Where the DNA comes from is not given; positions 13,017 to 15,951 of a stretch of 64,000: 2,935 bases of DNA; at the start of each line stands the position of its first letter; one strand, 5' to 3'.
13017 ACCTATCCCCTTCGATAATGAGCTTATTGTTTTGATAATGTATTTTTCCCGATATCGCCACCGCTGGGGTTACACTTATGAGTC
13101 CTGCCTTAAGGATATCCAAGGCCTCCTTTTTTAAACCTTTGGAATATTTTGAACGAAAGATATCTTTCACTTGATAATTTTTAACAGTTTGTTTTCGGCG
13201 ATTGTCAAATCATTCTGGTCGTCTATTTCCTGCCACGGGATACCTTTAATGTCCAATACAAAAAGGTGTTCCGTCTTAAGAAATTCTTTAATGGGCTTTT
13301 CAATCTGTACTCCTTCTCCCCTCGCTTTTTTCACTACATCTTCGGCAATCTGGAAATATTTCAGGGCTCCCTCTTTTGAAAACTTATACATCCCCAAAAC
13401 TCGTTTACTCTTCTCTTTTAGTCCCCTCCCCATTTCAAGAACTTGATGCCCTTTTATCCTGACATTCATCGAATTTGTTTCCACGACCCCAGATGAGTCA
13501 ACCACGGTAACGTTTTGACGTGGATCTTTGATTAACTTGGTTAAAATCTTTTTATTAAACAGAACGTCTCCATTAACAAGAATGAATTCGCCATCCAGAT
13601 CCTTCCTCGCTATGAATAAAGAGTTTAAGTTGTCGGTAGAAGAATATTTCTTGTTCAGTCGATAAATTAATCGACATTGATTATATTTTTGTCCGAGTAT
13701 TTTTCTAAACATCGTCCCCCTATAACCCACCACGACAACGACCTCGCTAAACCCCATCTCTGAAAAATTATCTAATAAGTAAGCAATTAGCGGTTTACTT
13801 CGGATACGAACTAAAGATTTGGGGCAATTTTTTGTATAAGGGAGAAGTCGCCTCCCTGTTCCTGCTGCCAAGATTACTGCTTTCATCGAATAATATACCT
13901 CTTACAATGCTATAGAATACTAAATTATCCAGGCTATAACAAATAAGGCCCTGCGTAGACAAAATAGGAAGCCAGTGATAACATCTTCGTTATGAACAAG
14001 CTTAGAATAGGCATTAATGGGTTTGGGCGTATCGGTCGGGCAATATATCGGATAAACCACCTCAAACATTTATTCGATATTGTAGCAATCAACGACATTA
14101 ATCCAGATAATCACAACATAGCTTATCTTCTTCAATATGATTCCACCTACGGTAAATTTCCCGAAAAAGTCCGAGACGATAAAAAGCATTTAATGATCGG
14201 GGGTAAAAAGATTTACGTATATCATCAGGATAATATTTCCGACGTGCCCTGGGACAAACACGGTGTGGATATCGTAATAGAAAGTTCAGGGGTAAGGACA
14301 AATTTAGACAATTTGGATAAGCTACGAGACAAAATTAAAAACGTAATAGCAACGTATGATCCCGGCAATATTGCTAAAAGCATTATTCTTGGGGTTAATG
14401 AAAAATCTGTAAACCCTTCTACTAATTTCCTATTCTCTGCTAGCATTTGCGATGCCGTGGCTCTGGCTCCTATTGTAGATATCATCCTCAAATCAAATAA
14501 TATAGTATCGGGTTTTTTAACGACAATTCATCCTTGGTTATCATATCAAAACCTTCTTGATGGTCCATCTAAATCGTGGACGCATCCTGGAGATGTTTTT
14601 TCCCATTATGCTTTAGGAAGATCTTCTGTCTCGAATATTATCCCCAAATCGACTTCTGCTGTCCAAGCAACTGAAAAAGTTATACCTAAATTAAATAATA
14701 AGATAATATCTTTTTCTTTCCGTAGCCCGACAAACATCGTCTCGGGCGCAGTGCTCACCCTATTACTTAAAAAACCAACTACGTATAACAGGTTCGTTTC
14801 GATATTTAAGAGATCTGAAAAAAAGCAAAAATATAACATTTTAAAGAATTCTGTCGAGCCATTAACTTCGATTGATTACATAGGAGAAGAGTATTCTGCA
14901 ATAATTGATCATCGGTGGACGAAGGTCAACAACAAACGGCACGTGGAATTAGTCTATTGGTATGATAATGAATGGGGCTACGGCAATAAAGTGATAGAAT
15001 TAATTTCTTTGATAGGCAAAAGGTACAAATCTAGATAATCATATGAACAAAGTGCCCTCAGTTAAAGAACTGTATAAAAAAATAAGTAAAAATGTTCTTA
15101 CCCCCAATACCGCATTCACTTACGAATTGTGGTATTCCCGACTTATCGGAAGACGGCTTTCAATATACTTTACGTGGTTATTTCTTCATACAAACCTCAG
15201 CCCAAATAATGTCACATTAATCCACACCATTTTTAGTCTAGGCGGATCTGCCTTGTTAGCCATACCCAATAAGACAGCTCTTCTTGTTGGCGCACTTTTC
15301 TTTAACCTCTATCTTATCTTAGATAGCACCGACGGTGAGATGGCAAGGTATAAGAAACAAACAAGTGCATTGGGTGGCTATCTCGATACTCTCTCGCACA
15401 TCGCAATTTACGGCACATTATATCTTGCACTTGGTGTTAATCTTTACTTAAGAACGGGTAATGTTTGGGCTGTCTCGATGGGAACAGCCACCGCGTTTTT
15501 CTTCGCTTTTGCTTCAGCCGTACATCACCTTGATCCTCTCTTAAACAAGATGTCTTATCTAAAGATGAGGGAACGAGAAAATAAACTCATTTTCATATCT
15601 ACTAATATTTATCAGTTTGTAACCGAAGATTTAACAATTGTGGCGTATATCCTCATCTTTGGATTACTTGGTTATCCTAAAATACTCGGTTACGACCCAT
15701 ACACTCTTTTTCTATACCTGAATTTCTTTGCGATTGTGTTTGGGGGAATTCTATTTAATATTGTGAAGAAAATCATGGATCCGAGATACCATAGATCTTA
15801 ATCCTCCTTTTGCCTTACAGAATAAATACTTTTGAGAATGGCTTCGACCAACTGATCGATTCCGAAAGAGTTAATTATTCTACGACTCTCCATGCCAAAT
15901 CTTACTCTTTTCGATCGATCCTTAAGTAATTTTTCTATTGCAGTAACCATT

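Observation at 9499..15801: Embedded cassette predicted to make a nucleotide-activated cyclitol/polyol phosphate and transfer it as a phospho-headgroup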

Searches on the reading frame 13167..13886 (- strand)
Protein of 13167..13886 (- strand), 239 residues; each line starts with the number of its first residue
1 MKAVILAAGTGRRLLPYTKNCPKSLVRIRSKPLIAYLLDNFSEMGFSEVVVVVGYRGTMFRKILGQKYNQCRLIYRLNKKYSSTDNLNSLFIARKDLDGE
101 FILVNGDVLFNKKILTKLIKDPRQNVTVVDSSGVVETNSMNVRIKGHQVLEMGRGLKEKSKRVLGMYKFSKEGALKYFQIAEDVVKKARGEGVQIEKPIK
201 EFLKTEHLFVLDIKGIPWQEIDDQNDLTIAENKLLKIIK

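Call 3: search_protein_families(library=pfam, proteins=[window:13167-13886:-], max_evalue=0.01)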
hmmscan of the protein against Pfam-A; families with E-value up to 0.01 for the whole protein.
window:13167-13886:- (239 aa): 3 families
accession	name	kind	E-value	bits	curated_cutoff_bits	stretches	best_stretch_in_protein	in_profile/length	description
PF00483.29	NTP_transferase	-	7.3e-12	45.8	21.2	1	2-121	1-123/245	Nucleotidyl transferase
PF12804.13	NTP_transf_3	-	1.2e-10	42.3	27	1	3-129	1-121/160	MobA-like NTP transferase domain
PF01128.25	IspD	-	0.00012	22.4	27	1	2-69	2-66/221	2-C-methyl-D-erythritol 4-phosphate cytidylyltransferase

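Call 4: search_protein_families(library=ncbifam, proteins=[window:13167-13886:-], max_evalue=0.01)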
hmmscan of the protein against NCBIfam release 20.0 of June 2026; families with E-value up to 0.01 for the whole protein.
window:13167-13886:- (239 aa): 40 families (the best 25 are shown)
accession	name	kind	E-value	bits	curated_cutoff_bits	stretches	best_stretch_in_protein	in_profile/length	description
TIGR03992.1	Arch_glmU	subfamily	3.8e-29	101.8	292.1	1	1-236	1-229/393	bifunctional sugar-1-phosphate nucleotidylyltransferase/acetyltransferase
NF041313.1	UDPGP_AglF_Halo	equivalog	3e-23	82.5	400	1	1-139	1-134/234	UTP--glucose-1-phosphate uridylyltransferase AglF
NF041135.1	IPPtranDIPPsyn_Thcocales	equivalog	8.1e-23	81.1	580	1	1-236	1-219/419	bifunctional L-myo-inositol-1-phosphate cytidylyltransferase/CDP-L-myo-inositol myo-inositolphosphotransferase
NF045761.1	NAMPUrTaseMurU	equivalog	1.1e-19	71.2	250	1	1-176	1-174/226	N-acetylmuramate alpha-1-phosphate uridylyltransferase MurU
NF041173.1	Sug_nt_acttase_Thmprot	equivalog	3.4e-17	62.5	600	1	1-232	1-225/405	bifunctional sugar-1-phosphate nucleotidylyltransferase/acetyltransferase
TIGR01208.1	rmlA_long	equivalog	1.5e-15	57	320.25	1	2-238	1-238/353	glucose-1-phosphate thymidylyltransferase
TIGR01099.1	galU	equivalog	4.8e-13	49.3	326.8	1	1-58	2-59/261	UTP--glucose-1-phosphate uridylyltransferase GalU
NF049965.1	GlMnHpPGnyltfHddC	equivalog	1.4e-12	47.7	300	1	1-114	1-112/221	D-glycero-D-manno-heptose 1-phosphate guanosyltransferase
TIGR01173.1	glmU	equivalog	9.6e-12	44.5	366.85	1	1-129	1-125/452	bifunctional UDP-N-acetylglucosamine diphosphorylase/glucosamine-1-phosphate N-acetyltransferase GlmU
TIGR01207.1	rmlA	equivalog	1.6e-10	40.5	360.65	1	2-225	1-227/286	glucose-1-phosphate thymidylyltransferase RfbA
TIGR02623.1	G1P_cyt_trans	equivalog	2.5e-10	40.3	300.25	1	1-63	1-63/255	glucose-1-phosphate cytidylyltransferase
NF010940.0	PRK14360.1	equivalog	3.7e-10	38.9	602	1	4-126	5-123/452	bifunctional UDP-N-acetylglucosamine diphosphorylase/glucosamine-1-phosphate N-acetyltransferase GlmU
NF052502.1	man1P_GTase_Rv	exception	4.5e-10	38.9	440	1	2-118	2-118/352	mannose-1-phosphate guanylyltransferase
NF012024.0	PRK15480.1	equivalog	4.1e-09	36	588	1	2-120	5-124/292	glucose-1-phosphate thymidylyltransferase RfbA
NF010934.1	PRK14354.1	equivalog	8.4e-09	34.4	450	1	3-124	2-117/447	bifunctional UDP-N-acetylglucosamine diphosphorylase/glucosamine-1-phosphate N-acetyltransferase GlmU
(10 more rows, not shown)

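Call 35: search_solved_structures(query=window:13167-13886:-, max_evalue=0.00001)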
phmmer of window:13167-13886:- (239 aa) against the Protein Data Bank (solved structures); distinct sequences matched with E-value up to 0.00001: 34.
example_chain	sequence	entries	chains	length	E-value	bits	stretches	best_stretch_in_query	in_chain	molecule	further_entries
1jyk_A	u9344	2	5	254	1.7e-18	70.6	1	1-118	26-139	CTP:phosphocholine Cytidylyltransferase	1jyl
6pd1_A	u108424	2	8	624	1.3e-10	44.8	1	2-232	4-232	Nucleotidyl transferase/aminotransferase, class V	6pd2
4y7t_A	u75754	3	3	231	5.6e-10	42.7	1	1-113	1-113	Nucleotidyl transferase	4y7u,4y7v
5z09_A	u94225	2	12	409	1.7e-09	41.2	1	1-119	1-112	Dual sugar-1-phosphate nucleotidylyltransferase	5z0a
2ggo_A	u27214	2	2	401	1.3e-08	38.2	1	1-111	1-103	401aa long hypothetical glucose-1-phosphate thymidylyltransferase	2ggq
4ho0_A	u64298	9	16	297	7.8e-08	35.7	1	1-225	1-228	Glucose-1-phosphate thymidylyltransferase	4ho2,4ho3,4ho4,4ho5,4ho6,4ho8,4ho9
8yre_D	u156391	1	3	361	9.9e-08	35.4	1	1-112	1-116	Mannose-1-phosphate guanylyltransferase 1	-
7x8j_A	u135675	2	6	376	1.1e-07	35.2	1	1-112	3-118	Mannose-1-phosphate guanylyltransferase 1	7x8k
7whr_B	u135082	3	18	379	2.3e-07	34.2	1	1-109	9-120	Nucleotidyl transferase family protein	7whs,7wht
1h5r_B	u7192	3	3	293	2.4e-07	34.1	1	2-122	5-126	GLUCOSE-1-PHOSPHATE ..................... | Glucose-1-phosphate thymidylyltransferase 1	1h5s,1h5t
1h5r_A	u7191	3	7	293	2.6e-07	34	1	2-122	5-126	GLUCOSE-1-PHOSPHATE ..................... | Glucose-1-phosphate thymidylyltransferase 1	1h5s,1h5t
2xme_A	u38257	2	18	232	3.4e-07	33.6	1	1-230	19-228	CTP-INOSITOL-1-PHOSPHATE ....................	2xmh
1h5s_D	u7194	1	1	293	3.6e-07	33.5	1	2-122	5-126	Glucose-1-phosphate thymidylyltransferase 1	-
1lvw_A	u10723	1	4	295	4e-07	33.4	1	1-118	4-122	glucose-1-phosphate thymidylyltransferase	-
7b1r_A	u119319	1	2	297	4.2e-07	33.3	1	2-56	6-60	Probable UTP--glucose-1-phosphate uridylyltransferase YngB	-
4jd0_A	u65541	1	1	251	9.5e-06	28.9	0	2-228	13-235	Nucleotidyl transferase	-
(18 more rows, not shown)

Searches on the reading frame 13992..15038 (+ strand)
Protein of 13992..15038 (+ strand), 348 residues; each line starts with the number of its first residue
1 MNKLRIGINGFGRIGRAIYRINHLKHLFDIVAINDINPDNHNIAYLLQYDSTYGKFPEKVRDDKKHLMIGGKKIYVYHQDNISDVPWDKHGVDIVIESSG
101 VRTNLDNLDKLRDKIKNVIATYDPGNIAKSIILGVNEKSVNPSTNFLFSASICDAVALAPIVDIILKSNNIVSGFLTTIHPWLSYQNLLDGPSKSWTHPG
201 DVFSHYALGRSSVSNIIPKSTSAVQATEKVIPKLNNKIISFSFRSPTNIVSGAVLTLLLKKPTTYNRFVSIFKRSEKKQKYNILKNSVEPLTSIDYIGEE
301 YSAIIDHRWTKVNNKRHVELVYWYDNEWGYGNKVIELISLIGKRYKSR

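Call 3: search_protein_families(library=pfam, proteins=[window:13992-15038:+], max_evalue=0.01)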
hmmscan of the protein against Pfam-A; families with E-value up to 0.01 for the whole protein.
window:13992-15038:+ (348 aa): 2 families
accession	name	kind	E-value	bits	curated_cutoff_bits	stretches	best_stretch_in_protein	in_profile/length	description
PF00044.30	Gp_dh_N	-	1.7e-32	112.1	31.7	1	5-103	2-99/101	Glyceraldehyde 3-phosphate dehydrogenase, NAD binding domain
PF02800.25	Gp_dh_C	-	1.7e-28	99.6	24.4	1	158-324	1-158/158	Glyceraldehyde 3-phosphate dehydrogenase, C-terminal domain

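Call 4: search_protein_families(library=ncbifam, proteins=[window:13992-15038:+], max_evalue=0.01)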
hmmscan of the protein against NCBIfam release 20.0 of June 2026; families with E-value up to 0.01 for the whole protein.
window:13992-15038:+ (348 aa): 9 families
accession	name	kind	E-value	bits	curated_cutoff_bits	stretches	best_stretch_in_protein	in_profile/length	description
TIGR01534.1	GAPDH-I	equivalog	3.5e-74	250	367.2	1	5-335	1-329/330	type I glyceraldehyde-3-phosphate dehydrogenase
NF005830.0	PRK07729.1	equivalog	4.7e-71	239.4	546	1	3-346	2-335/343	glyceraldehyde-3-phosphate dehydrogenase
NF033735.1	G3PDH_Arsen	exception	1.5e-62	212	450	1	6-337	1-322/323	ArsJ-associated glyceraldehyde-3-phosphate dehydrogenase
NF006512.0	PRK08955.1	equivalog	1.8e-59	201.8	563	1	4-343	3-332/334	glyceraldehyde-3-phosphate dehydrogenase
NF011954.0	PRK15425.1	equivalog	6.4e-59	199.7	662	1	4-343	3-331/331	glyceraldehyde-3-phosphate dehydrogenase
NF010058.0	PRK13535.1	equivalog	7.2e-56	189.7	539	1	4-336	3-328/339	erythrose-4-phosphate dehydrogenase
NF005641.0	PRK07403.1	equivalog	8.8e-56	189.5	616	1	4-345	2-336/337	type I glyceraldehyde-3-phosphate dehydrogenase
TIGR01532.1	E4PD_g-proteo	equivalog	9.7e-55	186.1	530.55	1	5-335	1-324/325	erythrose-4-phosphate dehydrogenase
NF006139.0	PRK08289.1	equivalog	6.4e-43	147.1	431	1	8-341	133-469/480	glyceraldehyde-3-phosphate dehydrogenase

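Call 24: search_solved_structures(query=window:13992-15038:+, max_evalue=1e-20, show_alignments=1)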
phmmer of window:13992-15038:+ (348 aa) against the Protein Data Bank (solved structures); distinct sequences matched with E-value up to 1e-20: 140 (the best 60 are shown).
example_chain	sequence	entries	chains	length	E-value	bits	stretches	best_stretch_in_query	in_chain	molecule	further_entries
8de5_A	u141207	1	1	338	2.3e-64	221.1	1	4-343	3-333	Glyceraldehyde-3-phosphate dehydrogenase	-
4iq8_A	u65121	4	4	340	1.1e-61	212.3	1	4-343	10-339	Glyceraldehyde-3-phosphate dehydrogenase 3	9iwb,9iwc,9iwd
3pym_A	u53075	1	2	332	1.5e-61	211.8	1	4-343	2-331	Glyceraldehyde-3-phosphate dehydrogenase 3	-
7u4s_A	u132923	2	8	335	2.1e-61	211.4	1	4-343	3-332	Glyceraldehyde-3-phosphate dehydrogenase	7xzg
7jh0_A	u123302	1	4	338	3.9e-61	210.5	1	1-341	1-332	Glyceraldehyde-3-phosphate dehydrogenase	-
6nlx_A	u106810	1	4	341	1.1e-59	205.7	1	4-339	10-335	Glyceraldehyde-3-phosphate Dehydrogenase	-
5ur0_A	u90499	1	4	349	2.6e-59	204.5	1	4-340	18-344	Glyceraldehyde-3-phosphate dehydrogenase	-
2i5p_O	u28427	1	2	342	4.4e-59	203.7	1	4-339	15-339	Glyceraldehyde-3-phosphate dehydrogenase 1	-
1ywg_O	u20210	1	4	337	5.6e-59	203.4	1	4-338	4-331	glyceraldehyde-3-phosphate dehydrogenase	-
2b4r_O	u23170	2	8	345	5.7e-59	203.4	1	4-338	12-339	glyceraldehyde-3-phosphate dehydrogenase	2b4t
1hdg_O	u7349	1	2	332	5.4e-58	200.1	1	5-342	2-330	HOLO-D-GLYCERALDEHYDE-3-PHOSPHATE DEHYDROGENASE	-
4z0h_O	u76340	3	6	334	6.5e-58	199.9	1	3-341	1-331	Glyceraldehyde-3-phosphate dehydrogenase GAPC1, cytosolic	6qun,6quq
7u5m_A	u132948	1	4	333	1.1e-57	199.1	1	4-339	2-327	Glyceraldehyde-3-phosphate dehydrogenase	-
4o59_O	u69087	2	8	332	1.4e-57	198.7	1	5-339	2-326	Glyceraldehyde-3-phosphate dehydrogenase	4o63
6px2_A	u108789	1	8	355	3.8e-57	197.4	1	4-342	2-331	Glyceraldehyde-3-phosphate dehydrogenase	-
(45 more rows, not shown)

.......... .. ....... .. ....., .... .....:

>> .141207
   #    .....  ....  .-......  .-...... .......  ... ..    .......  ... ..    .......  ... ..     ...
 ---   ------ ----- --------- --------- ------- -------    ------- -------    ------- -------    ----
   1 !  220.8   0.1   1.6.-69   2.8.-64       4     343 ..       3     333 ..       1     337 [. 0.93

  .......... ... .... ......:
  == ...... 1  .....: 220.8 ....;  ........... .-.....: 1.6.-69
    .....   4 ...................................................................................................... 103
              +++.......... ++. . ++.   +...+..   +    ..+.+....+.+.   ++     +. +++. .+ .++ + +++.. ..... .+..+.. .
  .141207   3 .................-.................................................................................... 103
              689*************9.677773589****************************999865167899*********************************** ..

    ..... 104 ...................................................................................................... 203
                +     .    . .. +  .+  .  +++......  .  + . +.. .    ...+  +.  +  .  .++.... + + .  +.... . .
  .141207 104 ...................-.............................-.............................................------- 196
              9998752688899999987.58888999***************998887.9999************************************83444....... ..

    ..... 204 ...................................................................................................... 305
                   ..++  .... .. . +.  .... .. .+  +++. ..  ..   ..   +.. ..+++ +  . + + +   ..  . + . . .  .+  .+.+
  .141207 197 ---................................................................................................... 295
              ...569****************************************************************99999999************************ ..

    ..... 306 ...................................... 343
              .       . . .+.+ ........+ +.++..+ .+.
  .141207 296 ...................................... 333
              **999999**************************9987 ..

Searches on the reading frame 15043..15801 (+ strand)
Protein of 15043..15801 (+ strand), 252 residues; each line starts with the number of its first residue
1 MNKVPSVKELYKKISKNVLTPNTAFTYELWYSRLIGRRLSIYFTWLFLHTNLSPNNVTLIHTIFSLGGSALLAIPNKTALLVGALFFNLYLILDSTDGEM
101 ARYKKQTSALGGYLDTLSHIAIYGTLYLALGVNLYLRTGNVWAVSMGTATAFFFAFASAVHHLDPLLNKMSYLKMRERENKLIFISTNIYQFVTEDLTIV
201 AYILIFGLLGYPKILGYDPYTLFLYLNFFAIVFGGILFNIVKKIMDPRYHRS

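Call 3: search_protein_families(library=pfam, proteins=[window:15043-15801:+], max_evalue=0.01)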
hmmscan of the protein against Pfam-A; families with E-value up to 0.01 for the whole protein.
window:15043-15801:+ (252 aa): 2 families
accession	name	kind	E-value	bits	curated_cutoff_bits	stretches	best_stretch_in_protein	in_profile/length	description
PF01066.26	CDP-OH_P_transf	-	2.5e-08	34.9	22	1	53-162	3-107/152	CDP-alcohol phosphatidyltransferase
PF19089.6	DUF5777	-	0.0092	15.7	23.1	0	21-82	117-177/247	Membrane bound beta barrel domain (DUF5777)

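Call 4: search_protein_families(library=ncbifam, proteins=[window:15043-15801:+], max_evalue=0.01)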
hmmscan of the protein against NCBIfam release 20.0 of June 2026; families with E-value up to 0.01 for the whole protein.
window:15043-15801:+ (252 aa): 5 families
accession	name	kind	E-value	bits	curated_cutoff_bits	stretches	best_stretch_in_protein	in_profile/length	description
NF041135.1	IPPtranDIPPsyn_Thcocales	equivalog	9e-12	44.7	580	1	30-144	229-338/419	bifunctional L-myo-inositol-1-phosphate cytidylyltransferase/CDP-L-myo-inositol myo-inositolphosphotransferase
NF040950.1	archin_ph_syn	equivalog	2.7e-11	43.7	180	1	48-186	20-153/191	archaetidylinositol phosphate synthase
NF045883.1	PIPSynth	equivalog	5.3e-11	42.6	170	1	46-138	17-107/197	phosphatidylinositol phosphate synthase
TIGR00473.1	pssA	equivalog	0.0006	19.9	107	1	80-126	20-66/153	CDP-diacylglycerol--serine O-phosphatidyltransferase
NF008090.0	PRK10832.1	equivalog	0.0016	18.6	304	1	71-123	23-75/182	CDP-diacylglycerol--glycerol-3-phosphate 3-phosphatidyltransferase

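Call 36: search_solved_structures(query=window:15043-15801:+, max_evalue=0.01, show_alignments=2)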
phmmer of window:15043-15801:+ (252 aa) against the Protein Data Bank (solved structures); distinct sequences matched with E-value up to 0.01: 3.
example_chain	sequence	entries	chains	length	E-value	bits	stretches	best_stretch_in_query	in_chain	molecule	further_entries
4o6m_A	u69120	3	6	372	1.9e-11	47.5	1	24-141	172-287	AF2299, a CDP-alcohol phosphotransferase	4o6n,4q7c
4mnd_A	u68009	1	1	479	2.8e-06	30.6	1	28-144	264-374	CTP L-myo-inositol-1-phosphate cytidylyltransferase/CDP-L-myo-inositol myo-inositolphospho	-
6wm5_A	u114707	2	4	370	0.00093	22.4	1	31-119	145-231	AfCTD-Phosphatidylinositol-phosphate synthase (PIPS) fusion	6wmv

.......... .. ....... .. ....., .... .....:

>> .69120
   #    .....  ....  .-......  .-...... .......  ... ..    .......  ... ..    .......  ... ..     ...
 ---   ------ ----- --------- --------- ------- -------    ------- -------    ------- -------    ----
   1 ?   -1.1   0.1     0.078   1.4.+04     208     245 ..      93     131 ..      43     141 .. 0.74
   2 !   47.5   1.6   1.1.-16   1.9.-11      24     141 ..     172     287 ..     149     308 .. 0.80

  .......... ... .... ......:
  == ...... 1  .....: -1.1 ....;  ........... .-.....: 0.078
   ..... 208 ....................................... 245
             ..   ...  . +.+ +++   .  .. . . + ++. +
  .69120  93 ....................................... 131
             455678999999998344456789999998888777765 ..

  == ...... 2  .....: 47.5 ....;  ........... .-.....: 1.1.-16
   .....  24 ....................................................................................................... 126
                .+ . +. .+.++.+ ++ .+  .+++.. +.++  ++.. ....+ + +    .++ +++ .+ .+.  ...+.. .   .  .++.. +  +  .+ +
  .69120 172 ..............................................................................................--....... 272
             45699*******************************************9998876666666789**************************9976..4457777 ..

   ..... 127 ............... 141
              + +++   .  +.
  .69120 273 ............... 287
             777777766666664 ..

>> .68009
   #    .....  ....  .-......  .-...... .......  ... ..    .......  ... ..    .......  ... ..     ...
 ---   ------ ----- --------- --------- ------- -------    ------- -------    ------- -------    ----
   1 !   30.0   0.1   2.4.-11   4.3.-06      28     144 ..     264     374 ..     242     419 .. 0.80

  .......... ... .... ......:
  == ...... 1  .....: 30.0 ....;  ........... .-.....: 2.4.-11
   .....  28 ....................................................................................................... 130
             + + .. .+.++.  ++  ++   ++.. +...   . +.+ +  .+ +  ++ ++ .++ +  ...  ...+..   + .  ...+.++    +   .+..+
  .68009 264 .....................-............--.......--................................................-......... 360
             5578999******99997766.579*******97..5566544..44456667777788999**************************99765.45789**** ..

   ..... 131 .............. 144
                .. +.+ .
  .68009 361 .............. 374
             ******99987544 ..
